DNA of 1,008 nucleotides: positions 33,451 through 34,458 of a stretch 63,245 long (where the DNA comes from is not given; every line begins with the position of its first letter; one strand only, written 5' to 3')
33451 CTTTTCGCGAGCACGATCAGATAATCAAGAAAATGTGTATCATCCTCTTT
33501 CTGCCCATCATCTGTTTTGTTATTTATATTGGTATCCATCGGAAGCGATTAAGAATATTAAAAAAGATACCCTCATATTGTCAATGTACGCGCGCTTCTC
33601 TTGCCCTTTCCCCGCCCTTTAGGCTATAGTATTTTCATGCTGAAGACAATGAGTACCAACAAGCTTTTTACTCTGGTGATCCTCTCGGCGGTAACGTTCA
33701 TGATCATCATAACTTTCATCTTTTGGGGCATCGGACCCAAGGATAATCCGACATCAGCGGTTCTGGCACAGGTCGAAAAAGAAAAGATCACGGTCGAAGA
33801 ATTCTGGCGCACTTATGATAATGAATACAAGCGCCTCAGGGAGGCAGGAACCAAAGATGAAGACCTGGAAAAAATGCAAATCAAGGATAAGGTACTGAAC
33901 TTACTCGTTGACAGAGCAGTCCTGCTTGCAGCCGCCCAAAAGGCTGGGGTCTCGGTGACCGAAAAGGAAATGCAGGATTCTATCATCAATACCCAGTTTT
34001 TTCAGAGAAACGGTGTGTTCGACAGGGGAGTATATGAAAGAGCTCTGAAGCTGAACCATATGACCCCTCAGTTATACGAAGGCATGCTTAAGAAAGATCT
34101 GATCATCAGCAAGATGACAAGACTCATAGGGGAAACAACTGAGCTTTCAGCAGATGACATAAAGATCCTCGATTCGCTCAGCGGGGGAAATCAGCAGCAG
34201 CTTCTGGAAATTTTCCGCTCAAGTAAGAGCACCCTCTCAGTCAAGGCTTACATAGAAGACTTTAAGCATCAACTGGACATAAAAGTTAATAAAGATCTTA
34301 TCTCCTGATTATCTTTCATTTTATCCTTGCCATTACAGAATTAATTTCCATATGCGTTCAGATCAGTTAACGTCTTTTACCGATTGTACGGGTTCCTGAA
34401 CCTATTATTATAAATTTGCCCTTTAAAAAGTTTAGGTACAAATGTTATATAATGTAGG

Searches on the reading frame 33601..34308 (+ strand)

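Call 14: search_protein_families(library=pfam, proteins=[window:33601-34308:+], max_evalue=0.001)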
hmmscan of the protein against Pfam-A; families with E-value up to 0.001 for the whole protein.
window:33601-34308:+ (235 aa): 2 families
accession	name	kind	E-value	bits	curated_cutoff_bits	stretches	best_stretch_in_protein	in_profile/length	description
PF13624.11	SurA_N_3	-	1.7e-37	129.2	27.2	1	13-172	1-161/162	SurA-like N-terminal domain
PF13623.11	SurA_N_2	-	5.1e-24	85.2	28.5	1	27-149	11-145/145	SurA-like N-terminal domain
